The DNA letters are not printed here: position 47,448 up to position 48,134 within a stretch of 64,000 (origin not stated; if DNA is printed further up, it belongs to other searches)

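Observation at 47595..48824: CDF metal transporter covalently fused to a NifX-like cofactor-binding domain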

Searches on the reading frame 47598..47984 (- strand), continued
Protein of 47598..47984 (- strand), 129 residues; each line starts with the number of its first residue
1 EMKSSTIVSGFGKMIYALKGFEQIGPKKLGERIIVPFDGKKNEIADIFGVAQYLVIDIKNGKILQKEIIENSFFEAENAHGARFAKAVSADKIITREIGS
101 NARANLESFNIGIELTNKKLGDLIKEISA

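Call 44: find_homologous_proteins(query=P0212, max_evalue=1e-10)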
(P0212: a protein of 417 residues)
Query P0212 (417 aa): 562 proteins with E <= 1e-10 among 8000 candidates; the best 120 are listed.
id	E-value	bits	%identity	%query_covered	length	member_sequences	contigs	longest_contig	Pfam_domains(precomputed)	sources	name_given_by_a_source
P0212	9.3e-261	882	100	100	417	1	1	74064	PF16916.12,PF01545.27,PF02579.23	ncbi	-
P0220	1.8e-144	500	57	100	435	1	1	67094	PF16916.12,PF01545.27,PF02579.23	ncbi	-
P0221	1.9e-127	444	50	98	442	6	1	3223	PF16916.12,PF01545.27,PF02579.23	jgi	jgi:cation diffusion facilitator family transporter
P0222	3.3e-127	443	51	98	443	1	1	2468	PF16916.12,PF01545.27,PF02579.23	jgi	jgi:cation diffusion facilitator family transporter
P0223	9.9e-127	441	51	98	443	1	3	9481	PF16916.12,PF01545.27,PF02579.23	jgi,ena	-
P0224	1.7e-126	440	51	98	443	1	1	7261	PF16916.12,PF01545.27,PF02579.23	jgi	jgi:cation diffusion facilitator family transporter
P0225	3.0e-126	440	51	98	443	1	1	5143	PF16916.12,PF01545.27,PF02579.23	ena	-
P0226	4.6e-124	432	48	99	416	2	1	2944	PF16916.12,PF01545.27,PF02579.23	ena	-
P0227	8.0e-124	432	49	99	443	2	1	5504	PF16916.12,PF01545.27,PF02579.23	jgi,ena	-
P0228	1.0e-121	425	51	99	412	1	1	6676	PF16916.12,PF01545.27,PF02579.23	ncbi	-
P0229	1.7e-121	424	47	100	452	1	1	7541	PF16916.12,PF01545.27,PF02579.23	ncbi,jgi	-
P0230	8.6e-121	422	49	99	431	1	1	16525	PF16916.12,PF01545.27,PF02579.23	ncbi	-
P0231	1.2e-120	421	49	94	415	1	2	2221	PF16916.12,PF01545.27,PF02579.23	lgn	-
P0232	1.2e-120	421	46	100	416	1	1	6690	PF16916.12,PF01545.27,PF02579.23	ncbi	ncbi:MAG: cation diffusion facilitator family transporter [Candidatus Aenigmatarchaeota archaeon]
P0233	1.3e-120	421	49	94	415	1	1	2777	PF16916.12,PF01545.27,PF02579.23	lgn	-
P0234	1.5e-120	421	47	99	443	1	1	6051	PF16916.12,PF01545.27,PF02579.23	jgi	jgi:cation diffusion facilitator family transporter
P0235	1.8e-120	421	48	99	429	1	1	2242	PF16916.12,PF01545.27,PF02579.23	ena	-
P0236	1.8e-120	421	49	94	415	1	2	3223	PF16916.12,PF01545.27,PF02579.23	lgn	-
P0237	2.3e-120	420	49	94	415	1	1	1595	PF16916.12,PF01545.27,PF02579.23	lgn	-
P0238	3.6e-120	420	46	99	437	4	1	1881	PF16916.12,PF01545.27,PF02579.23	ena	-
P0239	4.2e-120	419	49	92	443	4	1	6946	PF16916.12,PF01545.27,PF02579.23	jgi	-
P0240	5.0e-120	419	47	98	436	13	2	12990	PF16916.12,PF01545.27,PF02579.23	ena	-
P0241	5.1e-120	419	48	99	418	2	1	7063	PF16916.12,PF01545.27,PF02579.23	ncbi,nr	ncbi:MAG: cation diffusion facilitator family transporter [Candidatus Aenigmarchaeota archaeon]|nr:c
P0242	6.0e-120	419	47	100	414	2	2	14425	PF16916.12,PF01545.27,PF02579.23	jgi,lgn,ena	-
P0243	1.0e-119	418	47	99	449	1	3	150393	PF16916.12,PF01545.27,PF02579.23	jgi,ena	jgi:cation diffusion facilitator family transporter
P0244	1.5e-119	418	47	99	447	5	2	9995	PF16916.12,PF01545.27,PF02579.23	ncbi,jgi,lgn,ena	-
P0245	1.7e-119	417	46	100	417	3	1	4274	PF16916.12,PF01545.27,PF02579.23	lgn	-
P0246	2.0e-119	417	47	99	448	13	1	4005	PF16916.12,PF01545.27,PF02579.23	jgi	-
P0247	2.5e-119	417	47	99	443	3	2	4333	PF16916.12,PF01545.27,PF02579.23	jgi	-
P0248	3.4e-119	416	49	100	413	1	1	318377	PF16916.12,PF01545.27,PF02579.23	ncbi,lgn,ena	-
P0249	4.8e-119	416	47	98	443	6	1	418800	PF16916.12,PF01545.27,PF02579.23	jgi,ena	-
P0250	8.4e-119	415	48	92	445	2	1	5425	PF16916.12,PF01545.27,PF02579.23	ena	-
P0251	9.5e-119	415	46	98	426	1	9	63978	PF16916.12,PF01545.27,PF02579.23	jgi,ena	jgi:cation diffusion facilitator family transporter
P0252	1.2e-118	415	47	100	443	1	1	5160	PF16916.12,PF01545.27,PF02579.23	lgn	-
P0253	1.3e-118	414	48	92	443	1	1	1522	PF16916.12,PF01545.27,PF02579.23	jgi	jgi:cation diffusion facilitator family transporter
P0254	1.6e-118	414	47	99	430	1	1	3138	PF16916.12,PF01545.27,PF02579.23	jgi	jgi:cation diffusion facilitator family transporter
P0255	1.6e-118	414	48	100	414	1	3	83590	PF16916.12,PF01545.27,PF02579.23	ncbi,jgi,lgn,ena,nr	ncbi:cation diffusion facilitator family transporter [Candidatus Woesearchaeota archaeon]|nr:cation 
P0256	1.8e-118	414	46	99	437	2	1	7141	PF16916.12,PF01545.27,PF02579.23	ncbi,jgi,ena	-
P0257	2.5e-118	414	44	100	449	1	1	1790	PF16916.12,PF01545.27,PF02579.23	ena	-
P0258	2.9e-118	413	49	91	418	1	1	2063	PF16916.12,PF01545.27,PF02579.23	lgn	-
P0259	3.4e-118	413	46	98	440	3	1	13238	PF16916.12,PF01545.27,PF02579.23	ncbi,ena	-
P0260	3.5e-118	413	47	99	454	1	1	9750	PF16916.12,PF01545.27,PF02579.23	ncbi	-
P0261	4.4e-118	413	47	99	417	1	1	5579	PF16916.12,PF01545.27,PF02579.23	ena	-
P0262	4.7e-118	413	48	99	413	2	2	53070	PF16916.12,PF01545.27,PF02579.23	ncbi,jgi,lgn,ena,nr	ncbi:MAG: hypothetical protein DRP03_01650 [Candidatus Aenigmatarchaeota archaeon]|nr:MAG: hypotheti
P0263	5.2e-118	413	49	100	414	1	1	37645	PF16916.12,PF01545.27,PF02579.23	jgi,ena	-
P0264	5.7e-118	412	46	100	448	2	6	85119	PF16916.12,PF01545.27,PF02579.23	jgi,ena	-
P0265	1.2e-117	411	45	100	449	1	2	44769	PF16916.12,PF01545.27,PF02579.23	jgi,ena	-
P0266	1.9e-117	411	48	92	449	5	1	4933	PF16916.12,PF01545.27,PF02579.23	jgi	jgi:cation diffusion facilitator family transporter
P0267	2.0e-117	411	48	99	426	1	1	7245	PF16916.12,PF01545.27,PF02579.23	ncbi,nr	ncbi:MAG: cation diffusion facilitator family transporter [Candidatus Aenigmarchaeota archaeon]|nr:c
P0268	3.1e-117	410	47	93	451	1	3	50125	PF16916.12,PF01545.27,PF02579.23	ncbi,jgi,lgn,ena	-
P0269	3.8e-117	410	48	100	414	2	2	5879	PF16916.12,PF01545.27,PF02579.23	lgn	-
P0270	4.0e-117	410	47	99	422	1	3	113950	PF16916.12,PF01545.27,PF02579.23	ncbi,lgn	ncbi:MAG: cation diffusion facilitator family transporter [Candidatus Aenigmatarchaeota archaeon]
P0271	4.3e-117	410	48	98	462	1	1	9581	PF16916.12,PF01545.27,PF02579.23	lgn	-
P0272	4.6e-117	409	48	99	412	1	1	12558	PF16916.12,PF01545.27,PF02579.23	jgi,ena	jgi:cation diffusion facilitator family transporter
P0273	5.5e-117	409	46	98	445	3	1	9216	PF16916.12,PF01545.27,PF02579.23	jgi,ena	-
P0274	5.6e-117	409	47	98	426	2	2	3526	PF16916.12,PF01545.27,PF02579.23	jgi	-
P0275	8.1e-117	409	47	95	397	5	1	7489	PF16916.12,PF01545.27,PF02579.23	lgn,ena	-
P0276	1.8e-116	407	47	99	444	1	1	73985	PF16916.12,PF01545.27,PF02579.23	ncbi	-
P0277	1.9e-116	407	47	100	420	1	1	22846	PF16916.12,PF01545.27,PF02579.23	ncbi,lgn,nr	ncbi:cation diffusion facilitator family transporter [archaeon]|nr:cation diffusion facilitator fami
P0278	2.3e-116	407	45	100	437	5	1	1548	PF16916.12,PF01545.27,PF02579.23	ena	-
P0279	2.4e-116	407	47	99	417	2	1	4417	PF16916.12,PF01545.27,PF02579.23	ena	-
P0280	2.7e-116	407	47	100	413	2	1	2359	PF16916.12,PF01545.27,PF02579.23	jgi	-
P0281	2.8e-116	407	45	99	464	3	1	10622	PF16916.12,PF01545.27,PF02579.23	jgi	-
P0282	4.1e-116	406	46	98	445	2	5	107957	PF16916.12,PF01545.27,PF02579.23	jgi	-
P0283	4.5e-116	406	47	100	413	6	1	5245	PF16916.12,PF01545.27,PF02579.23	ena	-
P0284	5.1e-116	406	47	99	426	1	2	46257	PF16916.12,PF01545.27,PF02579.23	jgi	jgi:cation diffusion facilitator family transporter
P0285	6.7e-116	406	45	98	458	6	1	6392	PF16916.12,PF01545.27,PF02579.23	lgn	-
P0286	7.4e-116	405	49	99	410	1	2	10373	PF16916.12,PF01545.27,PF02579.23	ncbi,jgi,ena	-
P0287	9.1e-116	405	48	99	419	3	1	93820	PF16916.12,PF01545.27,PF02579.23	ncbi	-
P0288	1.3e-115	405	45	98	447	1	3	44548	PF16916.12,PF01545.27,PF02579.23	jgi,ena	-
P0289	1.4e-115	404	46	99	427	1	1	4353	PF16916.12,PF01545.27,PF02579.23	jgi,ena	-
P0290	2.2e-115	404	46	98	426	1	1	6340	PF16916.12,PF01545.27,PF02579.23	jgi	-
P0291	2.4e-115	404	46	99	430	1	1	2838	PF16916.12,PF01545.27,PF02579.23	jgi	-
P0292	2.5e-115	404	47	98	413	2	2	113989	PF16916.12,PF01545.27,PF02579.23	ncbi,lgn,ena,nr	ncbi:MAG: cation diffusion facilitator family transporter [Candidatus Aenigmarchaeota archaeon]|nr:c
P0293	4.8e-115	403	46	99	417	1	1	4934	PF16916.12,PF01545.27,PF02579.23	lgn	-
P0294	5.1e-115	403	46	99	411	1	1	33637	PF16916.12,PF01545.27,PF02579.23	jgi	-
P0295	5.5e-115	403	44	99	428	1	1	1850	PF16916.12,PF01545.27,PF02579.23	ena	-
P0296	5.9e-115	402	46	100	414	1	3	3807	PF16916.12,PF01545.27,PF02579.23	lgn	-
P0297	8.0e-115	402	46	99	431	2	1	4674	PF16916.12,PF01545.27,PF02579.23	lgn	-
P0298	8.3e-115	402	47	99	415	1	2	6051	PF16916.12,PF01545.27,PF02579.23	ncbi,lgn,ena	-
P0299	1.0e-114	402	46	99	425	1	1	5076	PF16916.12,PF01545.27,PF02579.23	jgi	-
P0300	1.7e-114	401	45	99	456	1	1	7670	PF16916.12,PF01545.27,PF02579.23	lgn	-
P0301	2.4e-114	400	46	100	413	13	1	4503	PF16916.12,PF01545.27,PF02579.23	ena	-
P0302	2.7e-114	400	46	100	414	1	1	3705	PF16916.12,PF01545.27,PF02579.23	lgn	-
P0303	2.7e-114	400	44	100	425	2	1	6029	PF16916.12,PF01545.27,PF02579.23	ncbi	-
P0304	2.8e-114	400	47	100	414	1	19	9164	PF16916.12,PF01545.27,PF02579.23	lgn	-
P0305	3.6e-114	400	45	98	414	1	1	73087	PF16916.12,PF01545.27,PF02579.23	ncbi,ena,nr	ncbi:MAG: cation diffusion facilitator family transporter [Candidatus Diapherotrites archaeon]|nr:ca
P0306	4.1e-114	400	47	99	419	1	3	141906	PF16916.12,PF01545.27,PF02579.23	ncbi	-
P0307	5.9e-114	399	46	99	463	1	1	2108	PF16916.12,PF01545.27,PF02579.23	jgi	-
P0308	6.1e-114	399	48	99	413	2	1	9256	PF16916.12,PF01545.27,PF02579.23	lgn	-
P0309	6.3e-114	399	45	99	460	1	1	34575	PF16916.12,PF01545.27,PF02579.23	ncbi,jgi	-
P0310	8.0e-114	399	47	99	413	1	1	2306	PF16916.12,PF01545.27,PF02579.23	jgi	jgi:cation diffusion facilitator family transporter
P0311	8.4e-114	399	46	100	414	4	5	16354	PF16916.12,PF01545.27,PF02579.23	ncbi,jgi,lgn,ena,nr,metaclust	ncbi:hypothetical protein AMJ51_01375 [Microgenomates bacterium DG_75]|nr:MAG: hypothetical protein 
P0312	9.8e-114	398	44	99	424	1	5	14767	PF16916.12,PF01545.27,PF02579.23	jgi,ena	-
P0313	1.3e-113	398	45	99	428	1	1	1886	PF16916.12,PF01545.27,PF02579.23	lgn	-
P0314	1.6e-113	398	46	99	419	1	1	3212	PF16916.12,PF01545.27,PF02579.23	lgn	-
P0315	1.9e-113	398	45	99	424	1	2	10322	PF16916.12,PF01545.27,PF02579.23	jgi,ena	-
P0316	2.8e-113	397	45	99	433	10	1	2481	PF16916.12,PF01545.27,PF02579.23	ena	-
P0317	2.9e-113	397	47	100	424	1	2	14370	PF16916.12,PF01545.27,PF02579.23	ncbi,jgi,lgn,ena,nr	ncbi:hypothetical protein DRJ17_05230 [Candidatus Woesearchaeota archaeon]|nr:MAG: hypothetical prot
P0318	3.1e-113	397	44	99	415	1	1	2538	PF16916.12,PF01545.27,PF02579.23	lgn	-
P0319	4.7e-113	396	44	99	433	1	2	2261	PF16916.12,PF01545.27,PF02579.23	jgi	-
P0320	7.6e-113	396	47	93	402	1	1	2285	PF16916.12,PF01545.27,PF02579.23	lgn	-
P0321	8.9e-113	395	47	99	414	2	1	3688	PF16916.12,PF01545.27,PF02579.23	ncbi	-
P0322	9.1e-113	395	44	98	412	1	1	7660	PF16916.12,PF01545.27,PF02579.23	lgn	-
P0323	1.2e-112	395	46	100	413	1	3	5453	PF16916.12,PF01545.27,PF02579.23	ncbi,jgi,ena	-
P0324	1.3e-112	395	45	100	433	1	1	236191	PF16916.12,PF01545.27,PF02579.23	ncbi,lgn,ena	-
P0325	1.5e-112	395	46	100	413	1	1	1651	PF16916.12,PF01545.27,PF02579.23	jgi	-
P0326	1.8e-112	394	46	99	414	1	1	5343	PF16916.12,PF01545.27,PF02579.23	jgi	-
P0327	2.4e-112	394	46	100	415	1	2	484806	PF16916.12,PF01545.27,PF02579.23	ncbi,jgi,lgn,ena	-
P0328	3.1e-112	394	45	94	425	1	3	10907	PF16916.12,PF01545.27,PF02579.23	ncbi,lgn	ncbi:MAG: cation diffusion facilitator family transporter [Thermoplasmatota archaeon]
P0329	4.1e-112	393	46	100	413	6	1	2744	PF16916.12,PF01545.27,PF02579.23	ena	-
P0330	5.1e-112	393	48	98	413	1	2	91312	PF16916.12,PF01545.27,PF02579.23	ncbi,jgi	-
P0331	5.2e-112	393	45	99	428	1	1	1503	PF16916.12,PF01545.27,PF02579.23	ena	-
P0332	5.5e-112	393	46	99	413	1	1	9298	PF16916.12,PF01545.27,PF02579.23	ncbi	-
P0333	7.2e-112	392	44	99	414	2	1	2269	PF16916.12,PF01545.27,PF02579.23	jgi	-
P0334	8.0e-112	392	47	99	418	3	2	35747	PF02460.25,PF16916.12,PF01545.27,PF02579.23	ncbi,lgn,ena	-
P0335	1.0e-111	392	43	99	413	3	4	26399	PF16916.12,PF01545.27,PF02579.23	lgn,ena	-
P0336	1.1e-111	392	48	98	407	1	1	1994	PF16916.12,PF01545.27,PF02579.23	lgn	-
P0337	1.2e-111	392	43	100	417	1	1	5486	PF16916.12,PF01545.27,PF02579.23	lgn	-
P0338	1.4e-111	391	44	98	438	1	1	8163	PF16916.12,PF01545.27,PF02579.23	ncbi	-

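Call 46: find_encoding_contigs(protein=P0255, flank=6000, max_places=2)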
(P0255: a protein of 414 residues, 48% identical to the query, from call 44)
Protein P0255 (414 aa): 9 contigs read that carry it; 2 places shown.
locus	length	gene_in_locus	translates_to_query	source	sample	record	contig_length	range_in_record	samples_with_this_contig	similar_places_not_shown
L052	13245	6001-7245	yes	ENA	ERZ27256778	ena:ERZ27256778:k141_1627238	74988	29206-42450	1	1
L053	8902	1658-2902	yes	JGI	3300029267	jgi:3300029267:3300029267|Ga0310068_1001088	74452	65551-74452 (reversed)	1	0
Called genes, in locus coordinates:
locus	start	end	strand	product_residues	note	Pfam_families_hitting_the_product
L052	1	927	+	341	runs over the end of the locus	PF04545:Sigma70_r4 (faint)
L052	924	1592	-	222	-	PF04989:RMNT_CmcI (faint), PF01728:FtsJ (weak), PF13578:Methyltransf_24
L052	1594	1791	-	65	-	-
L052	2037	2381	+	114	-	-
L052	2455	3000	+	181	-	PF13181:TPR_8 (faint)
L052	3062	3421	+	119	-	PF00856:SET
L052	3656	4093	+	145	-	-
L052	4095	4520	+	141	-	PF03773:ArsP_1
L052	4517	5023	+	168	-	PF03773:ArsP_1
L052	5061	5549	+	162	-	PF02001:DUF134, PF08281:Sigma70_r4_2 (weak)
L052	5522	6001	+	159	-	PF02579:Nitro_FeMo-Co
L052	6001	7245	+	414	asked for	PF01545:Cation_efflux, PF16916:ZT_dimer, PF02579:Nitro_FeMo-Co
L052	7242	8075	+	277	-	PF01656:CbiA, PF10609:ParA (weak), PF13614:AAA_31 (faint), PF13237:Fer4_10 (faint), PF00037:Fer4 (weak), PF12838:Fer4_7 (weak), PF13187:Fer4_9 (weak), PF14697:Fer4_21, +1 more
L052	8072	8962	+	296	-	PF00142:Fer4_NifH (faint), PF01656:CbiA, PF02374:ArsA_ATPase (weak), PF10609:ParA, PF13614:AAA_31 (weak), PF12838:Fer4_7 (faint), PF12837:Fer4_6 (faint), PF14697:Fer4_21, +2 more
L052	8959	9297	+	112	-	PF04430:DUF498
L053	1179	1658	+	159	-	PF02579:Nitro_FeMo-Co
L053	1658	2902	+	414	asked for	PF01545:Cation_efflux, PF16916:ZT_dimer, PF02579:Nitro_FeMo-Co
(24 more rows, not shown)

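Call 47: find_encoding_contigs(protein=P0292, flank=6000, max_places=2)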
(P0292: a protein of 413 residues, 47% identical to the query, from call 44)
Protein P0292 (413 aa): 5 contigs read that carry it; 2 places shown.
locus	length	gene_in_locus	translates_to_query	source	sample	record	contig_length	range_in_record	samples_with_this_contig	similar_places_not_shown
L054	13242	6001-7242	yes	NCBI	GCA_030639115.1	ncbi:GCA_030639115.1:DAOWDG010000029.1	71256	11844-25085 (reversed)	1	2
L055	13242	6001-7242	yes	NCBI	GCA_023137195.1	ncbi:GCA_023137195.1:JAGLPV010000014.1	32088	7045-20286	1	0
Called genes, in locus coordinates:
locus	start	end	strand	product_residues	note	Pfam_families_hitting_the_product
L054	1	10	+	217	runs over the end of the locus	PF01982:CTP-dep_RFKase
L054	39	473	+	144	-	PF00885:DMRL_synthase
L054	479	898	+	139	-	PF00885:DMRL_synthase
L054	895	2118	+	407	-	PF00926:DHBP_synthase, PF00925:GTP_cyclohydro2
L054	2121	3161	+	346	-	PF01979:Amidohydro_1, PF07969:Amidohydro_3 (weak)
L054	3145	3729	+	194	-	PF01872:RibD_C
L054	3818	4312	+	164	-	PF02001:DUF134, PF08281:Sigma70_r4_2 (weak)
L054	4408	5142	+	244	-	PF02579:Nitro_FeMo-Co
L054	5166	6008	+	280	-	PF01656:CbiA, PF02374:ArsA_ATPase (weak), PF06564:CBP_BcsQ (weak), PF10609:ParA, PF13614:AAA_31, PF00037:Fer4 (weak), PF13187:Fer4_9 (weak), PF14697:Fer4_21 (weak), +7 more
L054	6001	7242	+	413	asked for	PF01545:Cation_efflux, PF16916:ZT_dimer, PF02579:Nitro_FeMo-Co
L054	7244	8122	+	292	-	PF00142:Fer4_NifH (faint), PF01656:CbiA, PF02374:ArsA_ATPase (weak), PF10609:ParA, PF13614:AAA_31 (weak), PF12838:Fer4_7 (weak), PF14697:Fer4_21, PF00037:Fer4 (weak), +3 more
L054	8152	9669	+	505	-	PF03412:Peptidase_C39 (faint)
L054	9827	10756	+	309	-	PF02661:Fic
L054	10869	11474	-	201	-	PF06559:DCD_N, PF22769:DCD, PF22569:DCD_C, PF00692:dUTPase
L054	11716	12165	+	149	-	PF09721:Exosortase_EpsH (faint)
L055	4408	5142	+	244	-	PF02579:Nitro_FeMo-Co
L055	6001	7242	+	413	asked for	PF01545:Cation_efflux, PF16916:ZT_dimer, PF02579:Nitro_FeMo-Co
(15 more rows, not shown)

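Call 48: find_encoding_contigs(protein=P0311, flank=6000, max_places=2)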
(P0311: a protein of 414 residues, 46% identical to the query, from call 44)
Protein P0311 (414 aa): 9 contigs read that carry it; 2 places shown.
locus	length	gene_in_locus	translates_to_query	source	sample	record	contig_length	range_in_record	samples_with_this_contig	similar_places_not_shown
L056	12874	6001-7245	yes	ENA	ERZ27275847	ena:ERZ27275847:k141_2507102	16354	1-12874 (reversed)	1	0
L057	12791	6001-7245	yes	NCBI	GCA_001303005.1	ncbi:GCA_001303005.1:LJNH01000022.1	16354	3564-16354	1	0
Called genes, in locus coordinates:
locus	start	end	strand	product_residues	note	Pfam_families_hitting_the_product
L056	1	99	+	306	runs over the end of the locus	PF01193:RNA_pol_L, PF01000:RNA_pol_A_bac, PF03118:RNA_pol_A_CTD, PF14520:HHH_5 (weak)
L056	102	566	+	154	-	PF01196:Ribosomal_L17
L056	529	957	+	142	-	PF00572:Ribosomal_L13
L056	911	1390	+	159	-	PF00380:Ribosomal_S9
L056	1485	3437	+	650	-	PF00071:Ras (faint), PF01926:MMR_HSR1, PF02421:FeoB_N, PF04548:AIG1 (weak), PF09439:SRPRB (weak), PF00009:GTP_EFTU (weak), PF07670:Gate, PF07664:FeoB_C, +2 more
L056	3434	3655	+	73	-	PF04023:FeoA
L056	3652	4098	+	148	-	PF13298:LigD_N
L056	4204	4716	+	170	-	-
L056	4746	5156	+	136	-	PF02579:Nitro_FeMo-Co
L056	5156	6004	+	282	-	PF00753:Lactamase_B, PF23023:Anti-Pycsar_Apyc1, PF12706:Lactamase_B_2 (weak)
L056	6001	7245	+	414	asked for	PF01545:Cation_efflux, PF16916:ZT_dimer, PF02579:Nitro_FeMo-Co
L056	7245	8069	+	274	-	PF00142:Fer4_NifH (faint), PF01656:CbiA, PF02374:ArsA_ATPase (faint), PF10609:ParA, PF13614:AAA_31, PF14697:Fer4_21, PF13187:Fer4_9 (weak), PF00037:Fer4 (weak), +5 more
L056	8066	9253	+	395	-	-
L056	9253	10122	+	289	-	PF01656:CbiA, PF10609:ParA, PF00037:Fer4 (weak), PF12797:Fer4_2 (weak), PF12837:Fer4_6 (weak), PF13237:Fer4_10, PF14697:Fer4_21, PF12838:Fer4_7, +6 more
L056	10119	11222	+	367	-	PF07907:YibE_F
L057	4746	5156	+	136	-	PF02579:Nitro_FeMo-Co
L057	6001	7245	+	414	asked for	PF01545:Cation_efflux, PF16916:ZT_dimer, PF02579:Nitro_FeMo-Co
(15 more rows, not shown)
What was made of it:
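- That argues uptake is handled separately (call 48).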
